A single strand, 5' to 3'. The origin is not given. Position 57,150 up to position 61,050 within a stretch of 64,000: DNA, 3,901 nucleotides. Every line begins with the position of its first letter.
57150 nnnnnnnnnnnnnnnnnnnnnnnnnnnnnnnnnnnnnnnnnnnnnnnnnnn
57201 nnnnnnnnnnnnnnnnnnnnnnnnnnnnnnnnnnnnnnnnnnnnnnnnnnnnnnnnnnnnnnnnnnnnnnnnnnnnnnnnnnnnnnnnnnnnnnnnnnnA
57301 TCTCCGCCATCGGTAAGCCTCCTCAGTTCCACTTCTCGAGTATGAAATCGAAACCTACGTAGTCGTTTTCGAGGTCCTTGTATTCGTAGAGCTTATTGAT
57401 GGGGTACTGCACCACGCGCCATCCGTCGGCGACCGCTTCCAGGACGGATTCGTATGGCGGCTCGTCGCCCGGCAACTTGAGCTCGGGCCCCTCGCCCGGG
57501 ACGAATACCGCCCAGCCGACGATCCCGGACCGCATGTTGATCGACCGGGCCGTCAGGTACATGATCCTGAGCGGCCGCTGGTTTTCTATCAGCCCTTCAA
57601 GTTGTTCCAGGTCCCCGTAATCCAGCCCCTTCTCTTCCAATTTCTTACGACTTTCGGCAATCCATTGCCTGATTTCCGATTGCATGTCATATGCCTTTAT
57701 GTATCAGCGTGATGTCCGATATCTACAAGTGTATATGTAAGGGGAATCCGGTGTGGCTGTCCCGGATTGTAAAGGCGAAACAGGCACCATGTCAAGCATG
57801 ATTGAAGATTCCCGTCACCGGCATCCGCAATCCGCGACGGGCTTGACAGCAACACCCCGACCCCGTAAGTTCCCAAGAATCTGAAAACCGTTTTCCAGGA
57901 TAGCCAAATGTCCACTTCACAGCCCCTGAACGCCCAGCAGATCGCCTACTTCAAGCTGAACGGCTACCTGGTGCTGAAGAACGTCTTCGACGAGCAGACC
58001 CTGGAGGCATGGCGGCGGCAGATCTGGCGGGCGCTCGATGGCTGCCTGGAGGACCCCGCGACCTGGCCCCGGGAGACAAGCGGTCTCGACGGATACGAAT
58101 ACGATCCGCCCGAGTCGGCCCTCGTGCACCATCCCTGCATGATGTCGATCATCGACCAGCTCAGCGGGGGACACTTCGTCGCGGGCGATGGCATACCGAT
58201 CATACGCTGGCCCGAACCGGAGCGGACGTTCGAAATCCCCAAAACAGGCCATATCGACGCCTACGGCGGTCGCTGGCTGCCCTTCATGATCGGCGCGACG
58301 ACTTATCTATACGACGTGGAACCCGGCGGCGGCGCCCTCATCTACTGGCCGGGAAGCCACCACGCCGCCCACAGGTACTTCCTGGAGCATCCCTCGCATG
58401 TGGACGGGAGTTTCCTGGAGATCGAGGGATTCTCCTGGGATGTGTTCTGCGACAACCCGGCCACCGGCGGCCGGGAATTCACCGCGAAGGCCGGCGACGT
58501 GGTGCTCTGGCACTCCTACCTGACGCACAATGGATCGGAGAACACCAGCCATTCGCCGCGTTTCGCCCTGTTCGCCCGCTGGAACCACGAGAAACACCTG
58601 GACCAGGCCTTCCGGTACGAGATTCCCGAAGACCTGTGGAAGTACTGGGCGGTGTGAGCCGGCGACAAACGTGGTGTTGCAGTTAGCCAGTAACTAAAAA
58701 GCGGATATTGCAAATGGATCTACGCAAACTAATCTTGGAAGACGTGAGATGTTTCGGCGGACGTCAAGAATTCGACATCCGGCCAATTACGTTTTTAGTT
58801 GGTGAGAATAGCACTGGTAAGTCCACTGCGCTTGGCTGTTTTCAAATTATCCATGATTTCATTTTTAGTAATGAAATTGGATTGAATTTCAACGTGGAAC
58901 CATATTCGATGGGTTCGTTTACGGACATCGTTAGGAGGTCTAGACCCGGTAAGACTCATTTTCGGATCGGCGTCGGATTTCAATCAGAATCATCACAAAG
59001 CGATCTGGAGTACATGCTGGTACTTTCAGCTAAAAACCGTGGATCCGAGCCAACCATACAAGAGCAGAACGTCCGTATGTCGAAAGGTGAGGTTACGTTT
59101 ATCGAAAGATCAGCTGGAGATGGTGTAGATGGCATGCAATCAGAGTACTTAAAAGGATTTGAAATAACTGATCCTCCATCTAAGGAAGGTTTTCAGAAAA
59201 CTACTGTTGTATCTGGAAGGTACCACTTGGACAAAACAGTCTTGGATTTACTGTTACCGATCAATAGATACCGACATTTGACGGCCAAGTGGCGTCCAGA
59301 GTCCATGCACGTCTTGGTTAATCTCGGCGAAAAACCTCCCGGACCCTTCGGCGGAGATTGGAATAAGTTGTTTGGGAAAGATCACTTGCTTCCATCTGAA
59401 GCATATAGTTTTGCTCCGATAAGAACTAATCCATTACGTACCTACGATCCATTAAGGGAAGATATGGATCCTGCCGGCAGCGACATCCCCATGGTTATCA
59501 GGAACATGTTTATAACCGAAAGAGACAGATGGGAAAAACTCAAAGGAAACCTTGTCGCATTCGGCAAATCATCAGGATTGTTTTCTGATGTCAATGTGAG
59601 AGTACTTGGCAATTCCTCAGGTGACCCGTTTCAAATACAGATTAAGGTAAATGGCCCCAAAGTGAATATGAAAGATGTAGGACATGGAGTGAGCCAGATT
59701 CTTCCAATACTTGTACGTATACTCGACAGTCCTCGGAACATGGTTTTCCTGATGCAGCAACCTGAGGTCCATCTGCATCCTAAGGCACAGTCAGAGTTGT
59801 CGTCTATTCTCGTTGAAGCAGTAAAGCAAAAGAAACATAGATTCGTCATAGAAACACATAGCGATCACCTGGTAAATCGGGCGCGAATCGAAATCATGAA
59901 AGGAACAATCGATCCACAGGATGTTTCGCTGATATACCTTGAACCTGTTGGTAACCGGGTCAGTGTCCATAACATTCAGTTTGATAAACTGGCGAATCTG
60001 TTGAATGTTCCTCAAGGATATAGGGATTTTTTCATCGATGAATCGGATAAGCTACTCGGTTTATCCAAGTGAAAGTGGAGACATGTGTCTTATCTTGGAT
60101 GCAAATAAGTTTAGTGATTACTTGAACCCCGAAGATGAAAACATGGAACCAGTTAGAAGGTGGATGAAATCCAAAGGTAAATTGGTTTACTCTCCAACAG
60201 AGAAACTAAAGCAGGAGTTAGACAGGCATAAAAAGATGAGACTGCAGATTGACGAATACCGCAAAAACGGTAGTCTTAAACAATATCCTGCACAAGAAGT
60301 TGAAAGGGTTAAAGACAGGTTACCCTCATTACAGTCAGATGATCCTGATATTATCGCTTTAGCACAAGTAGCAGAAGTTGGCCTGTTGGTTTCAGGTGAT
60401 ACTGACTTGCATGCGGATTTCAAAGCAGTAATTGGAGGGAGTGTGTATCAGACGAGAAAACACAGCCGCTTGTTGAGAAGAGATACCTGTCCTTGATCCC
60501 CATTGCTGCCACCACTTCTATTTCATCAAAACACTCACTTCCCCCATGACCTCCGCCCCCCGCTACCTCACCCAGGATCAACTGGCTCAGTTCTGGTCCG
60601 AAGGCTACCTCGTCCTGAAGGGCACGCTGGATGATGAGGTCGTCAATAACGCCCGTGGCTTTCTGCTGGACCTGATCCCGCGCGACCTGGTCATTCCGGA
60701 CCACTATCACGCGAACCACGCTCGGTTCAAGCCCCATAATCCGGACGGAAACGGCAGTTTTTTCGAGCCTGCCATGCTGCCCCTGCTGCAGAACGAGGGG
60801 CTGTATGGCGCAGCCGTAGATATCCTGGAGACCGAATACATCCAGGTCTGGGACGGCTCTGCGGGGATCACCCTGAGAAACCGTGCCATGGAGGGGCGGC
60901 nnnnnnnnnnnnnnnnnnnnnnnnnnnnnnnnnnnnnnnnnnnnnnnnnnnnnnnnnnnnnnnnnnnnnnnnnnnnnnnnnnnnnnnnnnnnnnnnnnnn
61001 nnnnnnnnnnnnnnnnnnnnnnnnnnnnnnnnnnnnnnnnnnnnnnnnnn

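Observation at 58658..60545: Second low-GC islet: AAA_21/OLD-like ATPase plus small PIN/TOPRIM-like partner inserted between two PhyH genes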

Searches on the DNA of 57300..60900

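Call 87: search_rna_families(source=window, start=57300, end=60900, threshold=evalue, max_evalue=1)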
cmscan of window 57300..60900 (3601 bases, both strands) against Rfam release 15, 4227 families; matches with E-value up to 1: 0.
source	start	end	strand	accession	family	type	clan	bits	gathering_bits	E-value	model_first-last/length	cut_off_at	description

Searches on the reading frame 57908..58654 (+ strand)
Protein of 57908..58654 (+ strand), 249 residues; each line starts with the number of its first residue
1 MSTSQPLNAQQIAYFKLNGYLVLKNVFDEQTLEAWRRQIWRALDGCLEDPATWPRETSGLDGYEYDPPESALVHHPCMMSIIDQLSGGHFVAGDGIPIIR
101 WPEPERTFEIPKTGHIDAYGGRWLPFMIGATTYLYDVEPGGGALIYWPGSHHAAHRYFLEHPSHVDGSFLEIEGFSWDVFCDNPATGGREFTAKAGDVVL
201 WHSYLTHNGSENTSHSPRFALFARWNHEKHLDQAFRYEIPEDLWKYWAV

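Call 3: search_protein_families(library=pfam, proteins=[window:57908-58654:+], max_evalue=1)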
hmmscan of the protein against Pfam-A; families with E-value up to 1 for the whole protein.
window:57908-58654:+ (249 aa): 4 families
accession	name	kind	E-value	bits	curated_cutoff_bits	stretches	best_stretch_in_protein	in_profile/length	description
PF05721.19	PhyH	-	1.8e-13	51.7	22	1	15-219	1-212/213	Phytanoyl-CoA dioxygenase (PhyH)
PF13759.12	2OG-FeII_Oxy_5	-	0.0037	18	27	1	192-220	69-97/101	Putative 2OG-Fe(II) oxygenase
PF07350.19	Gig2-like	-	0.0098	15.1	27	1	8-40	64-96/408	Gig2-like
PF13640.12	2OG-FeII_Oxy_3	-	0.046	15.1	27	1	115-221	15-93/98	2OG-Fe(II) oxygenase superfamily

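Call 64: find_related_loci(query=window:57908-58654:+, collection=metagenome_contigs, flank=4000)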
Query window:57908-58654:+ (249 aa) in metagenome_contigs; peptide patterns used: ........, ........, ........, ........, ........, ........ (x = any residue, [..] = any of these).
180 stretches matched a pattern; 34 encode a relative of the query (tblastn E <= 1e-3); 34 distinct loci.
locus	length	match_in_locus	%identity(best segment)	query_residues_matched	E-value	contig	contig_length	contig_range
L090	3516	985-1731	92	1-249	4e-168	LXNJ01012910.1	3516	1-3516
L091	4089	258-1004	92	1-249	2e-165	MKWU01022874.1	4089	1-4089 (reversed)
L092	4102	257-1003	91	1-249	4e-164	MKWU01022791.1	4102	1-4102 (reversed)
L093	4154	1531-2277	91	1-249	6e-164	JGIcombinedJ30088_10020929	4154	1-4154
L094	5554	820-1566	90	1-249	2e-156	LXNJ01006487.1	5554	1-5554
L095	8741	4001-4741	67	3-249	2e-121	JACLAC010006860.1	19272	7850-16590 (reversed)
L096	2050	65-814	69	1-249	2e-128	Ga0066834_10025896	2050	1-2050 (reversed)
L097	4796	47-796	69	1-249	8e-121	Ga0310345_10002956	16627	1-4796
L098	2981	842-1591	68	1-249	5e-124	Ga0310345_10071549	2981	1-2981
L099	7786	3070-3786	72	11-249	8e-120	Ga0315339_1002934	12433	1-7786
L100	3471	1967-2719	67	1-249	9e-121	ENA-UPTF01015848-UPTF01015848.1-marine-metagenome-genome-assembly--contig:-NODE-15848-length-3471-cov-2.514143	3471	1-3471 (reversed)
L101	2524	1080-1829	67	1-249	5e-115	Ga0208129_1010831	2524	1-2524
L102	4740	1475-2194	64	10-249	2e-109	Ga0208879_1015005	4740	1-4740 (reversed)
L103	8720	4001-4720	64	10-249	4e-109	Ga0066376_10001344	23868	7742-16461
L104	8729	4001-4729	63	7-249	1e-108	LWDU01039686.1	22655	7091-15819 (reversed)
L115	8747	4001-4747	79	1-249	3e-137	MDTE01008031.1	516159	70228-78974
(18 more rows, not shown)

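Call 97: search_protein_families(library=pfam, proteins=[L090:1942-2310:+, L090:2303-2842:+], max_evalue=0.01)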
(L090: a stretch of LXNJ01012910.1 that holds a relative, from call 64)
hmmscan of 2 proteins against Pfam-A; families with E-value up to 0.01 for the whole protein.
L090:1942-2310:+ (123 aa): 1 family
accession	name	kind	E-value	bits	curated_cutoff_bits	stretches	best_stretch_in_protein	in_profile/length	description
PF14213.11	DUF4325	-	7.5e-16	58.1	23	1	27-89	1-63/64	STAS-like domain of unknown function (DUF4325)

L090:2303-2842:+ (180 aa): 2 families
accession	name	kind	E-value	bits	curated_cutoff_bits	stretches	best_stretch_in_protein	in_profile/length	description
PF01850.27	PIN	-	2.4e-11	44.7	23.6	1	22-168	2-118/120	PIN domain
PF18480.7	DUF5615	-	0.00019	21.7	23.8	1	137-165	31-59/110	Domain of unknown function (DUF5615)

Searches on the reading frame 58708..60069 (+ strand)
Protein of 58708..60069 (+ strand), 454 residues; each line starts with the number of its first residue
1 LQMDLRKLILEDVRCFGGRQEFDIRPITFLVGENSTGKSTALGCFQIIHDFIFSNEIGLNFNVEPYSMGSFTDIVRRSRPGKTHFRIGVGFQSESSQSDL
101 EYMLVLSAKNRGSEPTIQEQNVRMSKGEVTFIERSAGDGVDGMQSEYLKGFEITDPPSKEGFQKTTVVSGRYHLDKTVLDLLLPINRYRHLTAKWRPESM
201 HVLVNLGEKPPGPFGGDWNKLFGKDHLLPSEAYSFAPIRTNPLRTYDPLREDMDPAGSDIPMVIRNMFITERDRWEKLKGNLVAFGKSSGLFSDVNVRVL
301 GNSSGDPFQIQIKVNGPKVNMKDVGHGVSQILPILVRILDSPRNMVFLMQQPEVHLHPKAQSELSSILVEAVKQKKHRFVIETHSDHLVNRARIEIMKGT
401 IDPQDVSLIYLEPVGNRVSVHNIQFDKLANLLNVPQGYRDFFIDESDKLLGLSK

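Call 3: search_protein_families(library=pfam, proteins=[window:58708-60069:+], max_evalue=1)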
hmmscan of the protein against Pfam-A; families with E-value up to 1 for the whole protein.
window:58708-60069:+ (454 aa): 5 families
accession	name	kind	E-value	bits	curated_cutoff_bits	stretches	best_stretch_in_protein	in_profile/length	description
PF13175.12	AAA_15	-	2.8e-20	73.7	32.1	2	299-389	277-374/374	AAA ATPase domain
PF13304.12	AAA_21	-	3.4e-18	67.2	27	2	315-390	229-304/304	AAA domain, putative AbiEii toxin, Type IV TA system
PF13476.12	AAA_23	-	0.00036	21.7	27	1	7-46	1-40/201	AAA domain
PF13555.12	AAA_29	-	0.032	14.4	27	1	15-44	11-41/61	P-loop containing region of AAA domain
PF02463.25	SMC_N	-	0.05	13.4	40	1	5-43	2-42/220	RecF/RecN/SMC N terminal domain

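Call 4: search_protein_families(library=padloc, proteins=[window:58708-60069:+], max_evalue=1)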
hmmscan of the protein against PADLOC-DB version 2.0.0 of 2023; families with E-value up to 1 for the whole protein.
window:58708-60069:+ (454 aa): 124 families (the best 25 are shown)
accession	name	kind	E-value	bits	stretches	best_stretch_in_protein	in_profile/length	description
PDLC03878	NsnB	-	7.2e-45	152.2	2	291-450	182-343/345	-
PDLC04707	PDC-M55A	-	2e-41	140.4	2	318-438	273-398/421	-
PDLC04148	HEC-03B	-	2.3e-29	100.8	1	270-445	264-437/458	-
PDLC02979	AriA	-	5.2e-22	77.1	2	306-389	283-373/373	-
PDLC02980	AriA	-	1.6e-18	65.8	2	307-390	221-304/304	-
PDLC04180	HEC-01A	-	2e-18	64.8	2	3-133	1-127/382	-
PDLC04179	HEC-01A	-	9e-16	56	2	253-390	273-406/459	-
PDLC04178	HEC-01A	-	6.2e-14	49.8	2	5-135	9-132/399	-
PDLC04177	HEC-01A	-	9.2e-14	49.3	2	255-390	215-341/393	-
PDLC04391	PDC-M07A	-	1.1e-13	49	2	5-121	2-119/412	-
PDLC04182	HEC-01A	-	1.7e-13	48.4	2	20-139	26-144/406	-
PDLC04176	HEC-01A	-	7.8e-12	43.2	2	324-393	256-325/371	-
PDLC04149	HEC-04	-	1.2e-10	38.7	2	5-50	27-72/494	-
PDLC04175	HEC-01A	-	1e-09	35.9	2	339-395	264-318/363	-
PDLC02358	Old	-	1.1e-09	35.7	2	342-395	283-335/578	Old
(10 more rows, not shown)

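Call 5: search_protein_families(library=ncbifam, proteins=[window:58708-60069:+], max_evalue=1)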
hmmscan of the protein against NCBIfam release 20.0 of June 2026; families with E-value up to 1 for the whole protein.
window:58708-60069:+ (454 aa): 6 families
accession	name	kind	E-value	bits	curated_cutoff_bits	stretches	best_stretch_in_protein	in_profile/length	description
NF041760.1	PtuA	equivalog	1.5e-05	24.2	500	2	2-52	49-99/524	retron Ec78 anti-phage system effector ATPase PtuA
TIGR04435.1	restrict_AAA_1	hypoth_equivalog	7.1e-05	21.7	300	1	316-389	391-470/568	restriction system-associated AAA family ATPase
NF047739.1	antiphage_MADS3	equivalog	0.00014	21.1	420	1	11-87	8-87/427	methylation-associated defense system AAA family ATPase MAD3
NF038234.1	retron_eff_Eco8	equivalog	0.0005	18.8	250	1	348-391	277-327/679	retron Eco8 family effector endonuclease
TIGR03185.1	DNA_S_dndD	equivalog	0.023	13.2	245.85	1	3-105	1-105/650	DNA sulfur modification protein DndD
NF040873.1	AztA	equivalog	0.17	11.4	220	0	26-44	19-37/191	zinc ABC transporter ATP-binding protein AztA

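Call 40: search_solved_structures(query=window:58708-60069:+, max_evalue=0.01, show_alignments=1)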
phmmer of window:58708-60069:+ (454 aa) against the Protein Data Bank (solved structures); distinct sequences matched with E-value up to 0.01: 1.
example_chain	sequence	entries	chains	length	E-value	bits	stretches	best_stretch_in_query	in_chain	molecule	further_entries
6p74_A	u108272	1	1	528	0.0026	20.3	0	346-399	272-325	Putative ATP-dependent endonuclease of the OLD family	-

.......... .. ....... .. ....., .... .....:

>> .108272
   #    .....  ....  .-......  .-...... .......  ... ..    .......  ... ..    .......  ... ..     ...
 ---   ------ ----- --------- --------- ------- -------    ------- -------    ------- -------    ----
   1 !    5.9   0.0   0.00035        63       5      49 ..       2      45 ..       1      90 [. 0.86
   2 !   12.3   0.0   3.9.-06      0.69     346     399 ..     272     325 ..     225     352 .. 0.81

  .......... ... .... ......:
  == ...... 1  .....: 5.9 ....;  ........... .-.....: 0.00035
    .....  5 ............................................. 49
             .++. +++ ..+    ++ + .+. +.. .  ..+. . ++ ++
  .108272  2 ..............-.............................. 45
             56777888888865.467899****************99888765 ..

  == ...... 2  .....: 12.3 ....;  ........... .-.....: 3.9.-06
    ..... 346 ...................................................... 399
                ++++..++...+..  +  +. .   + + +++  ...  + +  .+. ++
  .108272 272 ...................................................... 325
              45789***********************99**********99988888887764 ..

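Call 47: find_homologous_proteins(query=window:58708-60069:+, max_evalue=0.00001)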
Query window:58708-60069:+ (454 aa): 5429 proteins with E <= 0.00001 among 8000 candidates; the best 120 are listed.
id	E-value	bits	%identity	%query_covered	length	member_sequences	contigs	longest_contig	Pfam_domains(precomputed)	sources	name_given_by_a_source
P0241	1.1e-290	982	95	100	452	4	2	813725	PF13175.13,PF13304.13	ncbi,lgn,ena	-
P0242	4.2e-258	875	84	99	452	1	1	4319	PF13175.13,PF13304.13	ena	-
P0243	1.6e-247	840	81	99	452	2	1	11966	PF13175.13,PF13476.13,PF13304.13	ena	-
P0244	1.0e-236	805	78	99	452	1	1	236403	PF13175.13,PF13304.13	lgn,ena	-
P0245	1.4e-167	577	58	99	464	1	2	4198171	PF13175.13,PF13476.13,PF13304.13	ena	-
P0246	1.4e-162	560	56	100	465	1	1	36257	PF13175.13,PF13476.13,PF13304.13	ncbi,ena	-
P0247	3.3e-161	556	56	100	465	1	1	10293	PF13175.13,PF13304.13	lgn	-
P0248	9.5e-159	548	56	99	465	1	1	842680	PF13175.13,PF13304.13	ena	-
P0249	1.9e-156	540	56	100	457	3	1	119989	PF13175.13,PF13304.13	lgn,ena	-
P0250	6.2e-152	525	54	100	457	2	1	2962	PF13175.13,PF13304.13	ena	-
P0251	6.9e-152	525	53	100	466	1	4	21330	PF13175.13,PF13304.13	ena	-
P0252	1.1e-151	524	54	100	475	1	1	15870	PF13175.13,PF13304.13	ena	-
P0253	6.4e-149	515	53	99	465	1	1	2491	PF13175.13,PF13476.13,PF13304.13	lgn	-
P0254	8.0e-149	515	53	99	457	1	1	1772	PF13175.13,PF13304.13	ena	-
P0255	1.0e-148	514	53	100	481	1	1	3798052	PF13175.13,PF13304.13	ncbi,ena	-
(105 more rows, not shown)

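Call 66: predict_structure(alignment_id=A4)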
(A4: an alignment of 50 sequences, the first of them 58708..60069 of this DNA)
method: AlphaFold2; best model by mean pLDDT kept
length: 454 residues; sequences in the alignment: 50
mean_pLDDT: 68.7   pTM: 0.76
mean pLDDT of the five models: 68.7, 68.3, 59.5, 58.9, 57.1
residues with pLDDT >= 90: 62; 70-90: 203; 50-70: 85; < 50: 104
segments of 3 or more residues with pLDDT < 50: 1-3, 56-69, 139-149, 186-229, 237-258
pLDDT, mean of each block of 10 residues (from residue 1): 65 85 91 81 79 54 44 54 81 62 82 76 79 65 39 56 73 73 51 36 36 37 37 54 35 42 81 92 88 83 70 64 64 85 81 66 90 89 84 90 92 86 88 83 56 47
secondary structure, 60 per line:
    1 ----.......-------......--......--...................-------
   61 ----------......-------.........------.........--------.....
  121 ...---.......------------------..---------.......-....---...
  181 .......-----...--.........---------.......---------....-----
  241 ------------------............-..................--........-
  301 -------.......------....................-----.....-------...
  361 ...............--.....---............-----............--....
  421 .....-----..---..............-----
elements in order: E5-11 E19-24 E27-32 H35-53 H71-76 E84-92 E99-107 E116-123 E127-133 E163-169 H171-174 H178-187 H198-206 H216-222 E232-235 H259-270 H272-289 E292-299 E308-314 H321-340 E346-350 H358-375 E378-382 H386-397 E406-414 E417-425 H436-449
